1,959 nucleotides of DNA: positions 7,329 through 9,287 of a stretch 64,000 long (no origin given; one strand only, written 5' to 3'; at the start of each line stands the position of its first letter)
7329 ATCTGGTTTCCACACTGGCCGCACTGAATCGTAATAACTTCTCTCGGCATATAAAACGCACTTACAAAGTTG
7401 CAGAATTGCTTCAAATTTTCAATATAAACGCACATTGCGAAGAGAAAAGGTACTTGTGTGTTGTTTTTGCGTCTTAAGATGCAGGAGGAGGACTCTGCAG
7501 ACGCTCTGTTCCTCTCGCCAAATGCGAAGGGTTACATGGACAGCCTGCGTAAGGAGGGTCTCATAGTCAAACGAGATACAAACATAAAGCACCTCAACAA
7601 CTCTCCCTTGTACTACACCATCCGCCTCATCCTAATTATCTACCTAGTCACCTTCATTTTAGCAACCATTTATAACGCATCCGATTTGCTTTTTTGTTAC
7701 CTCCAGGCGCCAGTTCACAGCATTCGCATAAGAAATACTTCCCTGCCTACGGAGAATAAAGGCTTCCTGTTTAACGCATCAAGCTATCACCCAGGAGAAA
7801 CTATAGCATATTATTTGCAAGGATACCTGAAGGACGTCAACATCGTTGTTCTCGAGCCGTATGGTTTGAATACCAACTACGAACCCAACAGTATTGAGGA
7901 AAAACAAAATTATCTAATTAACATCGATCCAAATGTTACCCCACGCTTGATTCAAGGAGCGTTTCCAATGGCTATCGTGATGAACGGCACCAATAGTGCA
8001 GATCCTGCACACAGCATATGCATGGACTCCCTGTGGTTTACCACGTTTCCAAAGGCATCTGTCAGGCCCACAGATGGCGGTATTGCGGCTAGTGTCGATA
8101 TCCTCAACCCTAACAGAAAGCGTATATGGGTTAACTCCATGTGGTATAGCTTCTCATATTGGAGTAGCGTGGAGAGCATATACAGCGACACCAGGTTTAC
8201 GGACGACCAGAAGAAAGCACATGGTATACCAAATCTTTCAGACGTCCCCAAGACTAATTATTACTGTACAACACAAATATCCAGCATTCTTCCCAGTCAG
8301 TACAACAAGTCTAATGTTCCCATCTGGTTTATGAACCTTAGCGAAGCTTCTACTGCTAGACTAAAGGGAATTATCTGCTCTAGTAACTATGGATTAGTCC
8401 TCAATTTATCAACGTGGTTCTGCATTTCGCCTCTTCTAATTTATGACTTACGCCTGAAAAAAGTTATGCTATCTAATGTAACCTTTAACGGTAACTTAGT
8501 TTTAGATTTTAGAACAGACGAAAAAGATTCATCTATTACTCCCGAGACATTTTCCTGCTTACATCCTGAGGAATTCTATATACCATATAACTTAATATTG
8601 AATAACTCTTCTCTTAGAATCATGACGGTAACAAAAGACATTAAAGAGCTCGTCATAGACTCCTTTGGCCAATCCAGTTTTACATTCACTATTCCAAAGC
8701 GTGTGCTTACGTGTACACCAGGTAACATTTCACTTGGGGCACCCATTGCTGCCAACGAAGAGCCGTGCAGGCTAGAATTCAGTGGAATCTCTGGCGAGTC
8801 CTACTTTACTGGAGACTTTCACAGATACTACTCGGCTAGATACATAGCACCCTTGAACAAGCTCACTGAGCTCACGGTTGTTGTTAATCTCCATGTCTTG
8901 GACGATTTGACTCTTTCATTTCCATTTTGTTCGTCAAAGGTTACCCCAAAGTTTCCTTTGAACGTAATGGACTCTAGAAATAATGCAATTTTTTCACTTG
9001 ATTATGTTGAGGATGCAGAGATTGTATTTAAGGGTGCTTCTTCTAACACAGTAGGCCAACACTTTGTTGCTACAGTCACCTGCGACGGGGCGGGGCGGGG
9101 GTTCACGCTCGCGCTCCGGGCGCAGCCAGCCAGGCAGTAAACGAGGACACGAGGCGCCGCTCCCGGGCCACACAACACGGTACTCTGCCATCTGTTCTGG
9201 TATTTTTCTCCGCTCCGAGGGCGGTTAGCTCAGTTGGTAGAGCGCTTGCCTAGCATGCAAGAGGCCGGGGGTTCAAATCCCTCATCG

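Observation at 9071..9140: Palindrome boundary lies inside a coding region: the last 23 codons, stop and polyA signal of the 553-aa membrane glycoprotein gene are supplied by the repeat arm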

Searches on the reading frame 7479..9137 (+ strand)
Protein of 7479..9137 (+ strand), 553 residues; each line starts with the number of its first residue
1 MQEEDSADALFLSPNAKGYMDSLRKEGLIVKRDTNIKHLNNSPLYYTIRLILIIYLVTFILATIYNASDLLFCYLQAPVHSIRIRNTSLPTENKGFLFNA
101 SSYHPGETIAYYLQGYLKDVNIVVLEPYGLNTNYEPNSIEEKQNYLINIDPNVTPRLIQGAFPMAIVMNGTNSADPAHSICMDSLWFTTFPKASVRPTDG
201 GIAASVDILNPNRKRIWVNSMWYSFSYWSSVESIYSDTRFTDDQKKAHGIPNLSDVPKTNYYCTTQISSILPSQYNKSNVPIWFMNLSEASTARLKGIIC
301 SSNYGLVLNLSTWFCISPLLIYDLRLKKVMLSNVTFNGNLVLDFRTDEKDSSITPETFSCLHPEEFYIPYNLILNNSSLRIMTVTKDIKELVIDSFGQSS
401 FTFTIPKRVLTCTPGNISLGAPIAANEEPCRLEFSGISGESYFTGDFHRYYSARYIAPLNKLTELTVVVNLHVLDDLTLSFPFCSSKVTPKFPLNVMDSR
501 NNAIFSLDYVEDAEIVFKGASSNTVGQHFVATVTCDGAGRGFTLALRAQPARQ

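Call 10: find_homologous_proteins(query=window:7479-9137:+)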
Query window:7479-9137:+ (553 aa): 4 proteins with E <= 0.001 among 7624 candidates.
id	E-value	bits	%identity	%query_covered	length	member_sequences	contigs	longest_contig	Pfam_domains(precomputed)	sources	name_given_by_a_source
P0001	0.0e+0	1265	100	100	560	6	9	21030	-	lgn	-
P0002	0.0e+0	1095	87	100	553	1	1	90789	-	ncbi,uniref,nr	ncbi:Hypothetical protein GLP15_2551 [Giardia lamblia P15]|uniref:Uncharacterized protein n=1 Tax=Gi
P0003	1.3e-283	960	76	100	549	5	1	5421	-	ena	-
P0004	5.7e-174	598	77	62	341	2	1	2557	-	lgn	-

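Call 12: find_encoding_contigs(protein=P0002, flank=10000, max_places=4)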
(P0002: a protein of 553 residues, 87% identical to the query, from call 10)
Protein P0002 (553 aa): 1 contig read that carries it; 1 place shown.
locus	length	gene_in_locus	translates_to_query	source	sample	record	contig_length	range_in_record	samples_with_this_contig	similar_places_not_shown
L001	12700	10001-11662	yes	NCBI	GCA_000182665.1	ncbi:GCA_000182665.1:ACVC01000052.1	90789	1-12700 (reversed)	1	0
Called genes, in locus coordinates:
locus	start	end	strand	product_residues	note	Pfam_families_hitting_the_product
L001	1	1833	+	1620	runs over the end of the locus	-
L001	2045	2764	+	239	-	-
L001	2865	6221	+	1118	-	PF07926:TPR_MLP1_2 (faint), PF28422:CCDC89 (faint), PF19220:Rod_CreS (weak)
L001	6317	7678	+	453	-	-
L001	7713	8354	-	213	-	-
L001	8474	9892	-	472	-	PF00091:Tubulin, PF03953:Tubulin_C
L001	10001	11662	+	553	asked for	-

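Call 13: find_encoding_contigs(protein=P0003, flank=10000, max_places=4)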
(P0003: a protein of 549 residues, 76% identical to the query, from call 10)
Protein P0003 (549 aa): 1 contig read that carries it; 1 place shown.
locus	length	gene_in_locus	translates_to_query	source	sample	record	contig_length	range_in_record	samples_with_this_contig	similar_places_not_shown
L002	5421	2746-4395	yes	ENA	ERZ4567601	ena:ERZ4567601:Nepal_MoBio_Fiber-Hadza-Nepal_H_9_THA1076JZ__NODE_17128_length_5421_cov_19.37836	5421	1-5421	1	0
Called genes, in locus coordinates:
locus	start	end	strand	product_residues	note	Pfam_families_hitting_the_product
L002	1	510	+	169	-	?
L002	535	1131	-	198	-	-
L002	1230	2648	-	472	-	PF00091:Tubulin, PF03953:Tubulin_C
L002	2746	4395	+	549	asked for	-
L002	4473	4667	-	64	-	-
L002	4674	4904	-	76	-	-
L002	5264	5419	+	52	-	?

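Call 14: find_encoding_contigs(protein=P0001, flank=10000, max_places=10)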
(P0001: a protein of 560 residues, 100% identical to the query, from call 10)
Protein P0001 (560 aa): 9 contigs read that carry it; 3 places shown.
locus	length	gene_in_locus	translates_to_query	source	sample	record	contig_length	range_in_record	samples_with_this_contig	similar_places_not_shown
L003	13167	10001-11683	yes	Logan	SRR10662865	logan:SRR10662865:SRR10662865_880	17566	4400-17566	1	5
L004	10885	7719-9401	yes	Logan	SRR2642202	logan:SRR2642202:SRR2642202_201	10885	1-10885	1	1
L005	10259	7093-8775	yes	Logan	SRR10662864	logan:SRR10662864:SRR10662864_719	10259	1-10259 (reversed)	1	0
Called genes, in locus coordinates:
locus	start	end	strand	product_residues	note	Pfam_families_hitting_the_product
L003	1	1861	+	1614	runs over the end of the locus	-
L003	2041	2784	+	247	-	-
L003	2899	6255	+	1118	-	PF07926:TPR_MLP1_2 (faint), PF28422:CCDC89 (faint), PF19220:Rod_CreS (faint), PF24161:CCDC39, PF26346:Plectin_PPL (weak)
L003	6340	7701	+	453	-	-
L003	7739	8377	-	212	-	-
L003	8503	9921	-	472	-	PF00091:Tubulin, PF03953:Tubulin_C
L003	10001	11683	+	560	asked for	-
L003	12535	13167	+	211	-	?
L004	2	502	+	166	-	?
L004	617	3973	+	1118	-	PF07926:TPR_MLP1_2 (faint), PF28422:CCDC89 (faint), PF19220:Rod_CreS (faint), PF24161:CCDC39, PF26346:Plectin_PPL (weak)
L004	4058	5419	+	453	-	-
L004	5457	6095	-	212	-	-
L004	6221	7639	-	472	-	PF00091:Tubulin, PF03953:Tubulin_C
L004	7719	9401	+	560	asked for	-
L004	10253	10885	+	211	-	?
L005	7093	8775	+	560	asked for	-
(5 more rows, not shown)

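Call 27: list_cluster_members(proteins=[P0001, P0003, P0006])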
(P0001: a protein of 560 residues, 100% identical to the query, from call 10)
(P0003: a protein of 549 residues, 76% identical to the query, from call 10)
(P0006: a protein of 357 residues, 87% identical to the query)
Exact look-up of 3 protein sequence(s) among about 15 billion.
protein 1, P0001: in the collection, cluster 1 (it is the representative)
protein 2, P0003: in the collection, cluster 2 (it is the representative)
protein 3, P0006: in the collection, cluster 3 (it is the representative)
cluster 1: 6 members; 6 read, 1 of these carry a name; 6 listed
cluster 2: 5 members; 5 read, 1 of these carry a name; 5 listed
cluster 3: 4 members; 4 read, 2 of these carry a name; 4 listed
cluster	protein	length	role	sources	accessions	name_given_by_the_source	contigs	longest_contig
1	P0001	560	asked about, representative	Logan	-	-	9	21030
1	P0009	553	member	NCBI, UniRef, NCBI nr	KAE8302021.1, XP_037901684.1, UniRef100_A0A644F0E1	hypothetical protein GL50803_0061276 [Giardia duodenalis] | Uncharacterized protein n=1 Tax=Giardia intestinalis (strain ATCC 50803 / WB clone C6) ... | hypothetical protein GL50803_0061276 [Giardia intestinalis]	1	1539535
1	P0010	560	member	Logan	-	-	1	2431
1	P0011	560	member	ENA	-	-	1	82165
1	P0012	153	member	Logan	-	-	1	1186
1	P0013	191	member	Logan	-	-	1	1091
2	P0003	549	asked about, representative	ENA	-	-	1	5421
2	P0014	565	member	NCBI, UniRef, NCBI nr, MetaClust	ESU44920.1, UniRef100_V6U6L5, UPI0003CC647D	Tubulin family protein [Giardia duodenalis] | Tubulin family protein n=1 Tax=Giardia intestinalis TaxID=5741 RepID=V6U6L5_GIAIN | Tubulin family protein [Giardia intestinalis]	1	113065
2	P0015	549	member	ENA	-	-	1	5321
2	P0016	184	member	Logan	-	-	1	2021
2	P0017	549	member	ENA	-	-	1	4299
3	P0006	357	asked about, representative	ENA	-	-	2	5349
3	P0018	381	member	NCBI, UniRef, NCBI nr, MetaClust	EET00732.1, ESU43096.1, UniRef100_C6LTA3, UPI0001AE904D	Hypothetical protein GSB_10979 [Giardia duodenalis] | Uncharacterized protein n=2 Tax=Giardia intestinalis TaxID=5741 RepID=C6LTA3_GIAIB | Hypothetical protein GL50581_1999 [Giardia intestinalis ATCC 50581]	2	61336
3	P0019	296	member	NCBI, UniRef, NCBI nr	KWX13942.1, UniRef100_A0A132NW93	hypothetical protein QR46_2020 [Giardia duodenalis assemblage B] | Uncharacterized protein n=1 Tax=Giardia duodenalis assemblage B TaxID=1394984 ... | hypothetical protein QR46_2020 [Giardia intestinalis assemblage B]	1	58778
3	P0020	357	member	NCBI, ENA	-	-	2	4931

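Call 28: find_encoding_contigs(protein=P0014, flank=10000, max_places=3)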
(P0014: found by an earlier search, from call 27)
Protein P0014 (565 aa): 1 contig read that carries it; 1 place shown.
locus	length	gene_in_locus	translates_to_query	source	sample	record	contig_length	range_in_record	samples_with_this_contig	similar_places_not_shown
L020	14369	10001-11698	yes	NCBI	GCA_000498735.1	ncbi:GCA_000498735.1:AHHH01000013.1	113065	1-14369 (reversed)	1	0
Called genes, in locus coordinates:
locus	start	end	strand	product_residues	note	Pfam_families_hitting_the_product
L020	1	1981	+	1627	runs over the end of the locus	-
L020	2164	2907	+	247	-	-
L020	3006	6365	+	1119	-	PF07926:TPR_MLP1_2 (faint), PF28422:CCDC89 (faint), PF24161:CCDC39 (faint), PF23649:FKBP15 (weak), PF19220:Rod_CreS (weak), PF28175:T4SS_LegC2C7 (weak)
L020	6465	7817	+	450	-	-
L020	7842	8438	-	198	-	-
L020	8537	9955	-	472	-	PF00091:Tubulin, PF03953:Tubulin_C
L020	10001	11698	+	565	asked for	-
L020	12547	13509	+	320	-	-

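Call 29: find_encoding_contigs(protein=P0018, flank=10000, max_places=3)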
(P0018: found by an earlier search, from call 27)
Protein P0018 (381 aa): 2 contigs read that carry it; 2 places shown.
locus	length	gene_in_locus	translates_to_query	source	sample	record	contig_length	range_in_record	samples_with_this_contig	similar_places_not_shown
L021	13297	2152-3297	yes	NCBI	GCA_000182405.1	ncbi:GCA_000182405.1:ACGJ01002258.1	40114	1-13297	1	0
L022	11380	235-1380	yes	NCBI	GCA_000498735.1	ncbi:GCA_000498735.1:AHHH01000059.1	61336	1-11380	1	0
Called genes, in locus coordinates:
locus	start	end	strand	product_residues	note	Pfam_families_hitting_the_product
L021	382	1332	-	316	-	-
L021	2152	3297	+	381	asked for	-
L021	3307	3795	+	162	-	-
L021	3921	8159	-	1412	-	PF18027:Pepdidase_M14_N (weak), PF00246:Peptidase_M14 (faint)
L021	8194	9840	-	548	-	PF07714:PK_Tyr_Ser-Thr, PF00069:Pkinase, PF12796:Ank_2, PF13606:Ank_3 (faint), PF12796:Ank_2, PF13637:Ank_4 (weak), PF13857:Ank_5 (weak), PF00023:Ank (weak), +1 more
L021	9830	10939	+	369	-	PF01656:CbiA, PF10609:ParA, PF13614:AAA_31 (weak)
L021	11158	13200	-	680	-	-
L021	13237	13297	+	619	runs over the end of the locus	-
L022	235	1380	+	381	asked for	-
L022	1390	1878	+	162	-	-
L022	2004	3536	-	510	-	-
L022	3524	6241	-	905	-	PF18027:Pepdidase_M14_N (weak), PF00246:Peptidase_M14 (faint)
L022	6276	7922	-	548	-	PF07714:PK_Tyr_Ser-Thr, PF00069:Pkinase, PF12796:Ank_2, PF13606:Ank_3 (faint), PF12796:Ank_2, PF13637:Ank_4 (weak), PF13857:Ank_5 (weak), PF00023:Ank (weak), +1 more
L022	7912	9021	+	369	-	PF01656:CbiA, PF10609:ParA, PF13614:AAA_31 (weak)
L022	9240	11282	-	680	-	-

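Call 30: find_encoding_contigs(protein=P0011, flank=10000, max_places=3)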
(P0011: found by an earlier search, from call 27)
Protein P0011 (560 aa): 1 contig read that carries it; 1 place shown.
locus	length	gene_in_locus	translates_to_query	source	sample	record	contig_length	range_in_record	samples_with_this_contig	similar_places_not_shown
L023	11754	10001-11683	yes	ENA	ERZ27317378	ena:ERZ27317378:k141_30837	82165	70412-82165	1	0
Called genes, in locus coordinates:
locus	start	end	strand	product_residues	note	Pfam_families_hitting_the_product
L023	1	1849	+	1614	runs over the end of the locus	-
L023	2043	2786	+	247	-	-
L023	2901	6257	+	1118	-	PF07926:TPR_MLP1_2 (faint), PF28422:CCDC89 (faint), PF19220:Rod_CreS (faint), PF24161:CCDC39, PF26346:Plectin_PPL (weak)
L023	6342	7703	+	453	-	-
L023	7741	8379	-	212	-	-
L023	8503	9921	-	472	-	PF00091:Tubulin, PF03953:Tubulin_C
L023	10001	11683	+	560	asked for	-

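Call 33: search_protein_families(library=pfam, proteins=[window:7479-9137:+], max_evalue=0.01)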
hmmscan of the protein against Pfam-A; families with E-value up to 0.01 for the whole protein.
window:7479-9137:+ (553 aa): 0 families

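Call 39: search_protein_representatives(alignment_id=A1)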
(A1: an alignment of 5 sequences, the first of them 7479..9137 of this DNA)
Query: 5 sequences, 553 profile positions. Proteins with E-value up to 0.001 (for the whole library): 26; up to 1e-10: 13; up to 1e-30: 4. The best 26 are listed.
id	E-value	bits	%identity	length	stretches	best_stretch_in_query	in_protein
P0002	0.0e+00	1212.8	-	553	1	1-553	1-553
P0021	1.1e-129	449.7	-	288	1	296-524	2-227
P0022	1.2e-87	311.0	-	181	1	193-329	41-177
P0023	1.3e-38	149.1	-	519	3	15-100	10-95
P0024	3.7e-30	121.2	-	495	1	30-466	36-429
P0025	2.5e-24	101.9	-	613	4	285-394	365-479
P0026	4.7e-19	84.5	-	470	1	39-348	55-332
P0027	1.6e-16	76.1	-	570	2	159-440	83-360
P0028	4.4e-16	74.7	-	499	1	35-357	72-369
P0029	5.6e-16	74.4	-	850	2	172-346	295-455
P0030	5.8e-13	64.4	-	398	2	158-346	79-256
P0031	5.1e-11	58.0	-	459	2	161-356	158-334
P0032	7.7e-11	57.4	-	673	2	263-385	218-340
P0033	1.3e-10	56.7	-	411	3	274-356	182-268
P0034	2.8e-09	52.3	-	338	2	158-352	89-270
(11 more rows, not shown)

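Call 41: find_encoding_contigs(protein=P0023, flank=10000, max_places=3)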
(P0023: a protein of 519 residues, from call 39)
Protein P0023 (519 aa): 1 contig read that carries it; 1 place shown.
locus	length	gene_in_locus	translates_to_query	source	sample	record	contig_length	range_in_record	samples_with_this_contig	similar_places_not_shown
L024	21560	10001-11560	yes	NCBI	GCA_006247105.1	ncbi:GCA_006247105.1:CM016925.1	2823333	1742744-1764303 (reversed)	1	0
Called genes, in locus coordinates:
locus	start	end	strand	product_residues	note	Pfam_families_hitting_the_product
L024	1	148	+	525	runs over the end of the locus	PF00118:Cpn60_TCP1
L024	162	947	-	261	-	-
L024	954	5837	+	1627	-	PF02493:MORN (weak)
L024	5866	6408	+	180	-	PF05517:p25-alpha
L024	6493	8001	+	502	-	PF13646:HEAT_2 (faint), PF12717:Cnd1 (faint), PF25786:HEAT_GCN1_C (faint), PF01602:Adaptin_N (faint), PF02985:HEAT (faint), PF00514:Arm, PF24768:ARM_ARMC5, PF00514:Arm (weak), +3 more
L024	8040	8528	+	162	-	PF00179:UQ_con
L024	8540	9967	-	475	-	PF00091:Tubulin, PF03953:Tubulin_C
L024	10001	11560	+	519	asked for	-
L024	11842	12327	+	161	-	PF00179:UQ_con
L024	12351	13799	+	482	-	PF02874:ATP-synt_ab_N, PF00006:ATP-synt_ab, PF22919:ATP-synt_VA_C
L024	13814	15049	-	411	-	-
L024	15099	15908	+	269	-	PF00023:Ank (faint), PF12796:Ank_2 (weak)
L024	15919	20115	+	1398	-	-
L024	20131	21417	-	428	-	PF10234:Cluap1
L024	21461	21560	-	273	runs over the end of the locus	PF10584:Proteasome_A_N, PF00227:Proteasome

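Call 42: list_cluster_members(proteins=[P0023, P0024, P0007, P0008])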
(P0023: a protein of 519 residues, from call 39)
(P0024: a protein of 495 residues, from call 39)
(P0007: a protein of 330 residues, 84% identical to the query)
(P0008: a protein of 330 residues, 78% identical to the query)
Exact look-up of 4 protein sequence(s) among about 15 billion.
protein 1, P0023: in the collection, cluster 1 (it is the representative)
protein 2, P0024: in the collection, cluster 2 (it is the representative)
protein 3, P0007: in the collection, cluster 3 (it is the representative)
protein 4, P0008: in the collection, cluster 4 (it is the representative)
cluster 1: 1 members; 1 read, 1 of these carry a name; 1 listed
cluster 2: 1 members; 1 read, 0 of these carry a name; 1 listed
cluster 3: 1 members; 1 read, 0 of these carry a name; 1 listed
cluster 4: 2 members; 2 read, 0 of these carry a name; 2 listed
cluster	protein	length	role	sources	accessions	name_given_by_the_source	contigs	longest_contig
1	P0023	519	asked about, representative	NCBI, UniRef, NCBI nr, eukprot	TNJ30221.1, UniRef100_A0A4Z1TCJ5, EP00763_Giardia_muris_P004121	hypothetical protein GMRT_14239 [Giardia muris] | Uncharacterized protein n=1 Tax=Giardia muris TaxID=5742 RepID=A0A4Z1TCJ5_GIAMU | TNJ30221.1 hypothetical protein GMRT_14239 [Giardia muris]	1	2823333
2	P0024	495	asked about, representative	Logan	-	-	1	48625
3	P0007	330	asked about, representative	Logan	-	-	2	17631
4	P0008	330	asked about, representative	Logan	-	-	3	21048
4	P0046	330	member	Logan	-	-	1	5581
